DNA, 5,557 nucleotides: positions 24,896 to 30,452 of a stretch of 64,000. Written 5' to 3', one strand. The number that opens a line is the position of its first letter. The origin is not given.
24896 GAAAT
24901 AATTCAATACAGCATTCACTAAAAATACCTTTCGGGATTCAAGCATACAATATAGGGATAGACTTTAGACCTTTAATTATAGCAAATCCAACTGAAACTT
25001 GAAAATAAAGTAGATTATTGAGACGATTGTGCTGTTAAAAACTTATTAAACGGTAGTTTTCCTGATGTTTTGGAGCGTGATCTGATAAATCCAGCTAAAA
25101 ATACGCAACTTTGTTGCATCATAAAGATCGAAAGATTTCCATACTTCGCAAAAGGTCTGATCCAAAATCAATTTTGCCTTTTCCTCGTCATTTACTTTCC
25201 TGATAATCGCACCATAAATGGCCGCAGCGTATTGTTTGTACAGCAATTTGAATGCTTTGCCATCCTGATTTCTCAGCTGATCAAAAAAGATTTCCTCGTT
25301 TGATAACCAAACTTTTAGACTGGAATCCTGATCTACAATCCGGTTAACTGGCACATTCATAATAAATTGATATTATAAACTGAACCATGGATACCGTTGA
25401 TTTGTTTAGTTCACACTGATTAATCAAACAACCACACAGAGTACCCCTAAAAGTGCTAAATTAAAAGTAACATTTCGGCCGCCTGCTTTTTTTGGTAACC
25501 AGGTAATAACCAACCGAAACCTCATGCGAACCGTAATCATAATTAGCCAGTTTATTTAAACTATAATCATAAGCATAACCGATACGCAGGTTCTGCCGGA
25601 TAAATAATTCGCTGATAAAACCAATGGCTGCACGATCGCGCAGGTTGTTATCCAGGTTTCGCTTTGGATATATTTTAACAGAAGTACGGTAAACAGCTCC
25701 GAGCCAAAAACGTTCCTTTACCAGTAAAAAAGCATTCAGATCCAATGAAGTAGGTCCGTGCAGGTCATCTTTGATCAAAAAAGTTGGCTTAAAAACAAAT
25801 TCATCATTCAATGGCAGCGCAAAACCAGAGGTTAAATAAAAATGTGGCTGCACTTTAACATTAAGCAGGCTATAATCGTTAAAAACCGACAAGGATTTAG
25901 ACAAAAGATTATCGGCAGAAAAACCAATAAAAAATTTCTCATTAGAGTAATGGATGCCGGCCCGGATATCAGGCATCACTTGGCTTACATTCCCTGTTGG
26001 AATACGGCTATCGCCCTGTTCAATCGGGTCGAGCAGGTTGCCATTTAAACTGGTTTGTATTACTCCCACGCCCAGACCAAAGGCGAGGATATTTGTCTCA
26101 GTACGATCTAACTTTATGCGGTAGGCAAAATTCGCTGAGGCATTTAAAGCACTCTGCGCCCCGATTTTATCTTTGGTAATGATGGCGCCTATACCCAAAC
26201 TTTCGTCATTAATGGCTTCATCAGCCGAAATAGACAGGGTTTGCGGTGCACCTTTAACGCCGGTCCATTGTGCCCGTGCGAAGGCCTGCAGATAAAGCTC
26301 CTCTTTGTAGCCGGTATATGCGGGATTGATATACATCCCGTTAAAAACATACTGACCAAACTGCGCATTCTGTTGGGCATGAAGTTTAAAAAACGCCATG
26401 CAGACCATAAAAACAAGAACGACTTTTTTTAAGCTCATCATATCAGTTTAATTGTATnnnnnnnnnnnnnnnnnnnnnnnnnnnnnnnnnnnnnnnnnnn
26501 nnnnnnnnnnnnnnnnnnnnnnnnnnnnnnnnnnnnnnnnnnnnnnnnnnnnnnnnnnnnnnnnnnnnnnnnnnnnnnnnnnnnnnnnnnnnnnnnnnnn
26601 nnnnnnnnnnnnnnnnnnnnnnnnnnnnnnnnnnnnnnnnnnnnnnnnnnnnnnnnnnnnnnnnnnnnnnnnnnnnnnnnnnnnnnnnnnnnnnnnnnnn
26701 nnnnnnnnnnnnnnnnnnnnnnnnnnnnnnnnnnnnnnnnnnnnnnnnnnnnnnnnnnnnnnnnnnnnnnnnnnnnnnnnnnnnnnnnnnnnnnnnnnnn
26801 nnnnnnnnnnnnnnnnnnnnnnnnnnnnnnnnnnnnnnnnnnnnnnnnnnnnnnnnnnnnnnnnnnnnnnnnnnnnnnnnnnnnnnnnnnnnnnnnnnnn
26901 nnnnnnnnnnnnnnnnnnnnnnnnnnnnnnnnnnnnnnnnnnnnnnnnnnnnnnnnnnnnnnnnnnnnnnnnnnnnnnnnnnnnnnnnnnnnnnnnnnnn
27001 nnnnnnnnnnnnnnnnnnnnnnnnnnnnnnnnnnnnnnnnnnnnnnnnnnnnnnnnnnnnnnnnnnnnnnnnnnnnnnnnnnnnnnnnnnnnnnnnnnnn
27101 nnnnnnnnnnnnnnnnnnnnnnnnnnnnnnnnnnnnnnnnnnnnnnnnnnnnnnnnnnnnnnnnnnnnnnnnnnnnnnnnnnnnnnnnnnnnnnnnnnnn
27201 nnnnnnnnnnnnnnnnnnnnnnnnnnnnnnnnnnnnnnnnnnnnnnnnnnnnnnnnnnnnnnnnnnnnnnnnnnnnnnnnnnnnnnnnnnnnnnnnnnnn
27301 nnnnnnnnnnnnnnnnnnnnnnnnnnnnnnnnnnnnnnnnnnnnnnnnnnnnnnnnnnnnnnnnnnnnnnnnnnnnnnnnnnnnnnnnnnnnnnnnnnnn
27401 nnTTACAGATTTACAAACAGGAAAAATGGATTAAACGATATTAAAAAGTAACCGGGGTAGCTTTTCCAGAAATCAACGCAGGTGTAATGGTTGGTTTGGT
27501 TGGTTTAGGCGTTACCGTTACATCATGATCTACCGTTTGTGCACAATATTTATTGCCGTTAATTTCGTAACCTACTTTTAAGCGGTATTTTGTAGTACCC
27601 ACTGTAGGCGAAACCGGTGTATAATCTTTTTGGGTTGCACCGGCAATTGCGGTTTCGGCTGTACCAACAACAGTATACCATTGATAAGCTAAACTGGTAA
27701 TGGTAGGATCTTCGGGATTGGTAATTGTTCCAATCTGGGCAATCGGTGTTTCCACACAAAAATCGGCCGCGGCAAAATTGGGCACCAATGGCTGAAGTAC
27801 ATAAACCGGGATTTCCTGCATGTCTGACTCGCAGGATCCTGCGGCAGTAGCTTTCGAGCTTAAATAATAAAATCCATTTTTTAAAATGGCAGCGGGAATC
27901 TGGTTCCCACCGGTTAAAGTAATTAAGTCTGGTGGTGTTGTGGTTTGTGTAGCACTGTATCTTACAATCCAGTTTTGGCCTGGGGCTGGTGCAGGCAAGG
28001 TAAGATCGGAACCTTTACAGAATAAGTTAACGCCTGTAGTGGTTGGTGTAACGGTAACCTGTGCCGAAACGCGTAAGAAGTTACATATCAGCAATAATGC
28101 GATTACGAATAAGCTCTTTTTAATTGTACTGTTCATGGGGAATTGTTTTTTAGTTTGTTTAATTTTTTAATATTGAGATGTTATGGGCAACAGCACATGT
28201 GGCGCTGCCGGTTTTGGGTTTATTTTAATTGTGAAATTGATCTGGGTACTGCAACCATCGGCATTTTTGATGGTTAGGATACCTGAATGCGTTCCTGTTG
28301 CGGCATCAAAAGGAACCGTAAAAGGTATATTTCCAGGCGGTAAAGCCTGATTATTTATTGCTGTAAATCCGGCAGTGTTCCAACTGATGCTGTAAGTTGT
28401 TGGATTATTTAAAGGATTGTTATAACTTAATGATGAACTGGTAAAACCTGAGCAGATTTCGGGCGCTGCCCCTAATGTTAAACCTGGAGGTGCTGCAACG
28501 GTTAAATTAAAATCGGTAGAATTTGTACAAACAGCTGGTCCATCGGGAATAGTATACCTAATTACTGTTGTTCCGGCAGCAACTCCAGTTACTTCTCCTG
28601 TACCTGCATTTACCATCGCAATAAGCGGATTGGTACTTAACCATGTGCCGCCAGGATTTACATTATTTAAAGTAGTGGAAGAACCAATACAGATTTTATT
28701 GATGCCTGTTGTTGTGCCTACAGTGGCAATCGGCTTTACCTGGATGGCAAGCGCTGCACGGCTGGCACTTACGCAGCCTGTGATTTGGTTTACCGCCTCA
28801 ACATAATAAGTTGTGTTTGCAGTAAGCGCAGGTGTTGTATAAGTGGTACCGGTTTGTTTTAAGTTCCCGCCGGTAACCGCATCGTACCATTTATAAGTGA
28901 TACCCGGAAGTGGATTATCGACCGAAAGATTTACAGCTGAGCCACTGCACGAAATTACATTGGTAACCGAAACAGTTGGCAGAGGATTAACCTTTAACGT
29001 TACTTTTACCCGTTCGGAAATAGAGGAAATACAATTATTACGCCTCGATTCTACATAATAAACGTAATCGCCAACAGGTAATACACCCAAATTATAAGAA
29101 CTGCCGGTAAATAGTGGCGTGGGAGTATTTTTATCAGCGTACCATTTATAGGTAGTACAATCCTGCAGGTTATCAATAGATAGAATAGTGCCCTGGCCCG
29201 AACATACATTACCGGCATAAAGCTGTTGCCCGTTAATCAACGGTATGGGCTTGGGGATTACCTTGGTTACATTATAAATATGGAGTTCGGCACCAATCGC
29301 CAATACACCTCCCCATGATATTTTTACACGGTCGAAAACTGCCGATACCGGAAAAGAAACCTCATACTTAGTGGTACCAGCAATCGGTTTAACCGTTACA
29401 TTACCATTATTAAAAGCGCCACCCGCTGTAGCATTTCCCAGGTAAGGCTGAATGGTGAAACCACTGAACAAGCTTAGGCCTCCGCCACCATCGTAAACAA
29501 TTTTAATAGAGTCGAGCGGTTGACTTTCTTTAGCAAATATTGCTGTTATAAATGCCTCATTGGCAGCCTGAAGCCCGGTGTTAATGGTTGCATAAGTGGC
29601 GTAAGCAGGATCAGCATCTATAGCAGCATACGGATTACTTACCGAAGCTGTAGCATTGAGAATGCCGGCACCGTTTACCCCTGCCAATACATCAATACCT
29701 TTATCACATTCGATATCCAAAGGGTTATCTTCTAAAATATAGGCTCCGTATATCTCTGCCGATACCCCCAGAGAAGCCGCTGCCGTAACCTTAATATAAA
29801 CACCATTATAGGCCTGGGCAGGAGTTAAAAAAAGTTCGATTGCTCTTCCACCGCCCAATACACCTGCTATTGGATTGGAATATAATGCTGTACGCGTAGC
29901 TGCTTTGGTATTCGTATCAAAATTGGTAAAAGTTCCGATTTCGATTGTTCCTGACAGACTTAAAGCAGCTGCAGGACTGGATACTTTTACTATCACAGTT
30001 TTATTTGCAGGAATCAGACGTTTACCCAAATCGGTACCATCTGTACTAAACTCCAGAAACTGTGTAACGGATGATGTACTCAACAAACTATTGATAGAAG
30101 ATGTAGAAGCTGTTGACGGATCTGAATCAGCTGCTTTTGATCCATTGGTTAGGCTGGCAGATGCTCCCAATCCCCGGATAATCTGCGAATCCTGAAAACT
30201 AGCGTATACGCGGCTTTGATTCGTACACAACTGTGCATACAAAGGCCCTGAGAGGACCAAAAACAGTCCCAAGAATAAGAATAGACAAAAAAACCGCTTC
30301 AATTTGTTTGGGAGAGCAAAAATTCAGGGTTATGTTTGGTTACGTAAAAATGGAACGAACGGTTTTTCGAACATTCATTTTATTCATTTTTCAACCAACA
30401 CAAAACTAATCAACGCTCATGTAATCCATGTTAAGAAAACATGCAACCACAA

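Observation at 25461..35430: Tandemly duplicated four-gene T9SS cassette: large adhesin-like protein, small Ig protein, miniature type-B-CTD cargo and a dedicated PorP/SprF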

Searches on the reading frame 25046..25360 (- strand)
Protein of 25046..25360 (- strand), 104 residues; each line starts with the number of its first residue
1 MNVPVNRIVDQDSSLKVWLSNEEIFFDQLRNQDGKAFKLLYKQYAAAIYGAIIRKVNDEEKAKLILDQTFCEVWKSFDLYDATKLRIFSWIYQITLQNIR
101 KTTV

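Call 75: search_protein_families(library=pfam, proteins=[window:25046-25360:-], max_evalue=0.001)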
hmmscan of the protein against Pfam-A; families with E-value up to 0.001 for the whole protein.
window:25046-25360:- (104 aa): 1 family
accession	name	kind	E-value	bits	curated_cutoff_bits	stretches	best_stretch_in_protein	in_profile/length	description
PF20049.4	DUF6451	-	0.00065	20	28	0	69-88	4-23/33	Domain of unknown function (DUF6451)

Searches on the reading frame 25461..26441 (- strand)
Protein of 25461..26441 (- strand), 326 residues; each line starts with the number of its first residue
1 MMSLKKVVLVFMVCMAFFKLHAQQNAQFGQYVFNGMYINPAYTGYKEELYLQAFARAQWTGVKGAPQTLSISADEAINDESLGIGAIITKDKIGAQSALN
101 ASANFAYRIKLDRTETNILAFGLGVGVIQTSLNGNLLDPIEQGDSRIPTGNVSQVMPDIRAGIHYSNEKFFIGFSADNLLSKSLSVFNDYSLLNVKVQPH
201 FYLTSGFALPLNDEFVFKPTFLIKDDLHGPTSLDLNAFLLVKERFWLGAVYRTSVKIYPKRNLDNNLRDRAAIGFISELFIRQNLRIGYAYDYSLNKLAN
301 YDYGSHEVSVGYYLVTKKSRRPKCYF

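Call 3: search_protein_families(library=pfam, proteins=[window:25461-26441:-], max_evalue=0.01)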
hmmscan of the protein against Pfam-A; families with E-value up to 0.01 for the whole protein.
window:25461-26441:- (326 aa): 1 family
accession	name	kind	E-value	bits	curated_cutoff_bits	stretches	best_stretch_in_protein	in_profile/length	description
PF11751.14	PorP_SprF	-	3.2e-74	250.3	22.3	1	21-312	2-273/273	Type IX secretion system membrane protein PorP/SprF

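Call 4: search_protein_families(library=ncbifam, proteins=[window:25461-26441:-], max_evalue=0.01)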
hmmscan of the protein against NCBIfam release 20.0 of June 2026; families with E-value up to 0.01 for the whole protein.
window:25461-26441:- (326 aa): 1 family
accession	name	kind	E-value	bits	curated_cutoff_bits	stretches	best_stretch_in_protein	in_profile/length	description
TIGR03519.1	T9SS_PorP_fam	subfamily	2.3e-78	263.6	90.55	1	7-313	5-291/292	PorP/SprF family type IX secretion system membrane protein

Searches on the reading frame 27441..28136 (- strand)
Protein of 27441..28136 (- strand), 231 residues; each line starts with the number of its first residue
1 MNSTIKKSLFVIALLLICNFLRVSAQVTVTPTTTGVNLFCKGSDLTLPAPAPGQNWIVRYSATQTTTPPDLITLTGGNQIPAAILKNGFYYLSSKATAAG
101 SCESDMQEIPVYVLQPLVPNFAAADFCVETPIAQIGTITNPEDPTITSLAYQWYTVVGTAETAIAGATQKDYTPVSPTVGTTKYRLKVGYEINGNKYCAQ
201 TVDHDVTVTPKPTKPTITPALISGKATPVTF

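Call 3: search_protein_families(library=pfam, proteins=[window:27441-28136:-], max_evalue=0.01)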
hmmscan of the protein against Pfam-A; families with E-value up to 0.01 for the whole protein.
window:27441-28136:- (231 aa): 0 families

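Call 4: search_protein_families(library=ncbifam, proteins=[window:27441-28136:-], max_evalue=0.01)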
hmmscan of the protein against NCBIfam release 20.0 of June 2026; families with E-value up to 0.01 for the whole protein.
window:27441-28136:- (231 aa): 0 families

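Call 36: find_homologous_proteins(query=window:27441-28136:-)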
Query window:27441-28136:- (231 aa): 82 proteins with E <= 0.001 among 1734 candidates.
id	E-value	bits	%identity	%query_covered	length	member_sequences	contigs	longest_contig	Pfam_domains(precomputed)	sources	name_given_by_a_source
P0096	1.3e-135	468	93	100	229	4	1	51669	-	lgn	-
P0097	6.9e-127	440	88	100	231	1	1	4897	-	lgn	-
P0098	4.1e-124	431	87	100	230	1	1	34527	-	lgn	-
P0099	1.0e-120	420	84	100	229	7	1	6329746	-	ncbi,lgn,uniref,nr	ncbi:hypothetical protein [Pedobacter roseus]|uniref:Ig-like domain-containing protein n=1 Tax=Pedob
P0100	3.9e-116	405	82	100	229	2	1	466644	-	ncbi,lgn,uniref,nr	ncbi:hypothetical protein [Pedobacter miscanthi]|uniref:hypothetical protein n=1 Tax=Pedobacter misc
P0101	2.5e-114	399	81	100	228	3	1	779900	-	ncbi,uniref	ncbi:hypothetical protein ACTJKC_05495 [Pedobacter sp. 22226]|uniref:hypothetical protein n=1 Tax=Pe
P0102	9.3e-114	397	80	100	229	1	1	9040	-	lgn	-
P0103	8.4e-113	394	78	100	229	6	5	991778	-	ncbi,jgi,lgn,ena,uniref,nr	ncbi:hypothetical protein [Pedobacter soli]|uniref:Ig-like domain-containing protein n=1 Tax=Pedobac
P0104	1.1e-112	393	78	100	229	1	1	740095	-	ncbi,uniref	ncbi:hypothetical protein ACS5PU_13080 [Pedobacter sp. GSP4]|uniref:hypothetical protein n=1 Tax=Ped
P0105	4.4e-111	388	78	100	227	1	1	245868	-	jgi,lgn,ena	-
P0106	7.5e-111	387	78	100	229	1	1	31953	-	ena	-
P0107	1.7e-110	386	77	100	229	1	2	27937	-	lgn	-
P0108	3.9e-110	385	77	100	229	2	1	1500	-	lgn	-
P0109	3.4e-99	349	70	100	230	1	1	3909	-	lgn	-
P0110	7.9e-98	345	70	100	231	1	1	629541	-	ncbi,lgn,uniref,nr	ncbi:hypothetical protein [Pedobacter nototheniae]|uniref:hypothetical protein n=1 Tax=Pedobacter no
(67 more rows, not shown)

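Call 72: search_protein_families(library=ncbifam, proteins=[window:27444-28136:-], max_evalue=10)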
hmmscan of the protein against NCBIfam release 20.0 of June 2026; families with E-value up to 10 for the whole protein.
window:27444-28136:- (231 aa): 0 families

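Call 73: search_protein_families(library=pfam, proteins=[window:27444-28136:-], max_evalue=10)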
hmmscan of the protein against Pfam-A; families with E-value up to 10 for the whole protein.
window:27444-28136:- (231 aa): 2 families
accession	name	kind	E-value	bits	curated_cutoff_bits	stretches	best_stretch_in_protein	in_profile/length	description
PF22352.2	K319L-like_PKD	-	0.011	16.2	27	1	142-189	22-69/84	K319L-like, PKD domain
PF16709.11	SCAB-Ig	-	0.024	15.1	27.6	1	142-202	21-80/98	Ig domain of plant-specific actin-binding protein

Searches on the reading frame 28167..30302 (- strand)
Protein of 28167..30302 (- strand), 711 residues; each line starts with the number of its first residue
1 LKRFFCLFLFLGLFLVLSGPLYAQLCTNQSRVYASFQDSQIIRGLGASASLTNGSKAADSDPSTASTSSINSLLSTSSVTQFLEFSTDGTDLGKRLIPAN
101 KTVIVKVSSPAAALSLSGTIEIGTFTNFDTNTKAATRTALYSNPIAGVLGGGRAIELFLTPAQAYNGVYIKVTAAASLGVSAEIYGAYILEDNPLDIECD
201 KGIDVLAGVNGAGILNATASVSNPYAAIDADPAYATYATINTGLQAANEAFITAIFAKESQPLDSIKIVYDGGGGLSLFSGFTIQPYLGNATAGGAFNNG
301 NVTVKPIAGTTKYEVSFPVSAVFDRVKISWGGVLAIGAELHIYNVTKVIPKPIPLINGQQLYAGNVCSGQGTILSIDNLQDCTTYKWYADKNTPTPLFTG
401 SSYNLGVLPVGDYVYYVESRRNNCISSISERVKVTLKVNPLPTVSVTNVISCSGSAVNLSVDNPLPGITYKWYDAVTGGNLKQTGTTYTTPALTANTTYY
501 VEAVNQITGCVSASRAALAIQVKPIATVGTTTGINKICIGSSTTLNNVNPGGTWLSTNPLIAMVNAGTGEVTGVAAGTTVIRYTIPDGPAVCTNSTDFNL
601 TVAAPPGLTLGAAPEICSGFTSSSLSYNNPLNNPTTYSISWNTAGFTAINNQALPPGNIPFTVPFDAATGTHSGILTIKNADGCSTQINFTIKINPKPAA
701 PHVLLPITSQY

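Call 3: search_protein_families(library=pfam, proteins=[window:28167-30302:-], max_evalue=0.01)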
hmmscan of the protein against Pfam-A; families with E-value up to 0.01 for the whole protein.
window:28167-30302:- (711 aa): 2 families
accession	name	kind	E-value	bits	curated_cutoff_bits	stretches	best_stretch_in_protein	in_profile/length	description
PF19081.6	Ig_7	-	1.3e-37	128.4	27.3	2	442-524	4-84/84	Ig-like domain CHU_C associated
PF02368.24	Big_2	-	0.00028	21.2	22.8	1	548-585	32-68/79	Bacterial Ig-like domain (group 2)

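Call 4: search_protein_families(library=ncbifam, proteins=[window:28167-30302:-], max_evalue=0.01)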
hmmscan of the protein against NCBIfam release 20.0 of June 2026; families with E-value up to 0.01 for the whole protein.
window:28167-30302:- (711 aa): 0 families

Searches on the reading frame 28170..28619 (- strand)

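Call 72: search_protein_families(library=ncbifam, proteins=[window:28170-28619:-], max_evalue=10)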
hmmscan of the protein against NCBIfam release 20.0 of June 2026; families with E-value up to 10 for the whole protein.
window:28170-28619:- (150 aa): 0 families

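Call 73: search_protein_families(library=pfam, proteins=[window:28170-28619:-], max_evalue=10)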
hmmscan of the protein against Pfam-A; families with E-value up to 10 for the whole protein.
window:28170-28619:- (150 aa): 1 family
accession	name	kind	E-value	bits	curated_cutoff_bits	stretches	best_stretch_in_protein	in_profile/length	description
PF02368.24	Big_2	-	0.12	12.7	22.8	1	1-24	46-68/79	Bacterial Ig-like domain (group 2)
